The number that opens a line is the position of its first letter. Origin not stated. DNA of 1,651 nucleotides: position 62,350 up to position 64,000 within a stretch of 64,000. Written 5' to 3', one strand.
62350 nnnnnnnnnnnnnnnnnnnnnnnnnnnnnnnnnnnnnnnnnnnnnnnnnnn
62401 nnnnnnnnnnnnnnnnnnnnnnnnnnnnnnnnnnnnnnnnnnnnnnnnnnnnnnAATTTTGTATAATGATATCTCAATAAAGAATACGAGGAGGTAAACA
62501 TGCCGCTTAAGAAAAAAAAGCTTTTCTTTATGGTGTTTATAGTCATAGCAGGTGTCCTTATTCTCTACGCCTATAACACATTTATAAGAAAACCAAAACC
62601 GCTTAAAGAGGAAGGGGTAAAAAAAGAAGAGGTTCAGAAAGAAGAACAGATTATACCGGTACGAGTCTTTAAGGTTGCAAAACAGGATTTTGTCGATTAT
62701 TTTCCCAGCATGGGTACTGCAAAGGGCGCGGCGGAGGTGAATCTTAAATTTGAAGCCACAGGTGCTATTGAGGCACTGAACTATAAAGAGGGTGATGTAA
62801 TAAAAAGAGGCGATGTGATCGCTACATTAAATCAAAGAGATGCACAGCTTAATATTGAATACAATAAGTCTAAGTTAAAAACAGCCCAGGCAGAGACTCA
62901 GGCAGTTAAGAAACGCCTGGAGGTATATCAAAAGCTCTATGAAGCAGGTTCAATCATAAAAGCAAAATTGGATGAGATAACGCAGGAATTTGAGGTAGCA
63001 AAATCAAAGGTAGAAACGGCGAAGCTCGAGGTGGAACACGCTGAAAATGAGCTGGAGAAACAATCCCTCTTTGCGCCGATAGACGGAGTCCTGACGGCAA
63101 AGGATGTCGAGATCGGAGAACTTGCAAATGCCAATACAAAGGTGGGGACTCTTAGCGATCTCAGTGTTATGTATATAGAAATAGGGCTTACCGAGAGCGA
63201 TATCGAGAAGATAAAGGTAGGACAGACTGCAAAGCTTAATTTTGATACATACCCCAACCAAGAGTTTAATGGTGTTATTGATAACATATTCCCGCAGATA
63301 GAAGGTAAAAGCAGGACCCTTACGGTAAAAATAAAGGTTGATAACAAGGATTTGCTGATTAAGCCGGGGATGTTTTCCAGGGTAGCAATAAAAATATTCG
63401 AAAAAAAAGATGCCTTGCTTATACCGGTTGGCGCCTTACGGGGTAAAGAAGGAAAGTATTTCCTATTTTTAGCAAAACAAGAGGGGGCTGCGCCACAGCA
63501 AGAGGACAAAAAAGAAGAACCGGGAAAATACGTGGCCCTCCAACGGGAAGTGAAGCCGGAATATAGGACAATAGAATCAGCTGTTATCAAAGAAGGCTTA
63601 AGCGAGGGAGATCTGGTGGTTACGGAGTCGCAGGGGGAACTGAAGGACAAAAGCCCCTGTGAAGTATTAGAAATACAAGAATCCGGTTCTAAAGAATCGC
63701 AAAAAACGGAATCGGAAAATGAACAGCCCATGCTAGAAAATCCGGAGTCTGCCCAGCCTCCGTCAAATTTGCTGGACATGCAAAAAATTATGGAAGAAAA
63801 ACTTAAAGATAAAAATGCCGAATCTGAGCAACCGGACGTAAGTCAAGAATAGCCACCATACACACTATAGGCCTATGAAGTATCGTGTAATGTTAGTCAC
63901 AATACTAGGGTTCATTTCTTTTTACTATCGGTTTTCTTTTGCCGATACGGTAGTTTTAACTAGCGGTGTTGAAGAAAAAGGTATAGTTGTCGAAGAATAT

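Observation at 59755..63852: AMIN + coiled-coil/UVR + TolC-like outer-membrane factor paired with an HlyD adaptor, but no inner-membrane pump in view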

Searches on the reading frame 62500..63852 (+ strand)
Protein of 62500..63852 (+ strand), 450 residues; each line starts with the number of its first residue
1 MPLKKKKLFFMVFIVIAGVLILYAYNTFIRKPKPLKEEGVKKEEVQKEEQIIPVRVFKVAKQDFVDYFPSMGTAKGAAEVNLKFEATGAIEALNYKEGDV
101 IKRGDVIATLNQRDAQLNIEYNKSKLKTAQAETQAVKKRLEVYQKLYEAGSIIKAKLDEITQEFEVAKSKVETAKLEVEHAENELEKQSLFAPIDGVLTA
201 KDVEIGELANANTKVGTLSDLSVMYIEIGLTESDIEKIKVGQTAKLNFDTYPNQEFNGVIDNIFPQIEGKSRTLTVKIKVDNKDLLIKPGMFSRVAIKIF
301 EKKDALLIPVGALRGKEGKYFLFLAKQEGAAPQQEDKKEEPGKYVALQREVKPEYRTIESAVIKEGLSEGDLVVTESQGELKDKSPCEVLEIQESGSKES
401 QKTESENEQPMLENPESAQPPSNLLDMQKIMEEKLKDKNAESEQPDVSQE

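Call 3: search_protein_families(library=pfam, proteins=[window:62500-63852:+], max_evalue=1)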
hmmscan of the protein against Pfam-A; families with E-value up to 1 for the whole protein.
window:62500-63852:+ (450 aa): 6 families
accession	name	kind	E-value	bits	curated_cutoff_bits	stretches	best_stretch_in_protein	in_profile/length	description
PF16576.10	HlyD_D23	-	2.4e-29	102.6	30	1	82-292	22-213/214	Barrel-sandwich domain of CusB or HlyD membrane-fusion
PF13437.12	HlyD_3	-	1.5e-21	77.5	22.2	2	190-290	2-106/106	HlyD family secretion protein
PF13533.13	Biotin_lipoyl_2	-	5.6e-07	29.7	29.8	1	88-111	9-32/32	Biotin-lipoyl like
PF02321.23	OEP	-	0.037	14.3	22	1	113-187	110-184/187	Outer membrane efflux protein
PF00364.28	Biotin_lipoyl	-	0.053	13.8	22.1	1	79-110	42-73/73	Biotin-requiring enzyme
PF00529.27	CusB_dom_1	-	0.22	12.3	26.5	0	149-374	12-88/89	Cation efflux system protein CusB domain 1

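Call 4: search_protein_families(library=ncbifam, proteins=[window:62500-63852:+], max_evalue=1)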
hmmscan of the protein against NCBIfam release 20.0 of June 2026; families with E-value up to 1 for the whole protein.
window:62500-63852:+ (450 aa): 28 families (the best 25 are shown)
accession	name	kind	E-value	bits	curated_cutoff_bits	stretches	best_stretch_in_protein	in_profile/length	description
TIGR01730.1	RND_mfp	subfamily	1.7e-64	217.8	94.9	1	54-387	1-319/322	efflux RND transporter periplasmic adaptor subunit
TIGR00999.1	8a0102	subfamily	1.5e-37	129.2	319.3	1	98-353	1-258/271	CzcB/NccB family metal efflux transporter periplasmic adaptor subunit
NF008589.1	PRK11556.1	equivalog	2.5e-29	102.4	391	1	5-391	5-389/392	MdtA/MuxA family multidrug efflux RND transporter periplasmic adaptor subunit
TIGR00998.1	8a0101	subfamily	5e-22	78.3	390.8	2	168-263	185-281/334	EmrA/EmrK family multidrug efflux transporter periplasmic adaptor subunit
NF002939.0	PRK03598.1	equivalog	3e-20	72.6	393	2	161-269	178-286/332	secretion protein HlyD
NF008606.0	PRK11578.1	equivalog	6e-19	68.4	342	1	57-316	39-317/371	macrolide transporter subunit MacA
NF045904.1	RND-peri-MexE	equivalog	1.8e-15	56.7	714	1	41-329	25-323/390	multidrug efflux RND transporter periplasmic adaptor subunit MexE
NF007785.0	PRK10476.1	equivalog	3e-15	55.9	376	2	169-263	190-284/347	multidrug transporter subunit MdtN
NF007303.0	PRK09783.1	subfamily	2e-14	52.9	390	1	189-375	216-386/414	copper/silver efflux system membrane fusion protein CusB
NF038010.1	ABC_adapt_DarC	equivalog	4.5e-13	48.7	450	2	178-383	221-410/417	darobactin export ABC transporter periplasmic adaptor subunit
NF000272.2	OqxA_adapt_sub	exception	5.6e-13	48.6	835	1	74-367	62-367/391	multidrug efflux RND transporter periplasmic adaptor subunit OqxA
TIGR02971.1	heterocyst_DevB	subfamily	1.1e-12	48.1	129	2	162-268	179-283/327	ABC exporter membrane fusion protein, DevB family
NF045680.1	DiMtlExpIhpB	equivalog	4.7e-12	45.5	450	1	183-333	133-282/326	divalent metal ion exporter adaptor subunit IhpB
NF007132.1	PRK09578.1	equivalog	1.3e-11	43.9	512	1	68-235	56-223/396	MexX/AxyX family multidrug efflux RND transporter periplasmic adaptor subunit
NF033138.2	RND-peri-MexC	equivalog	1.8e-11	43.8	625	1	42-331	26-328/375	MexC family multidrug efflux RND transporter periplasmic adaptor subunit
TIGR01843.1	type_I_hlyD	subfamily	4.2e-10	39.2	208.65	2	124-299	209-398/422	HlyD family type I secretion periplasmic adaptor subunit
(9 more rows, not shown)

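Call 7: find_encoding_contigs(protein=window:62500-63852:+, flank=10000, max_places=6)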
Protein window:62500-63852:+ (450 aa): no gene with exactly this product is on record in the collection.
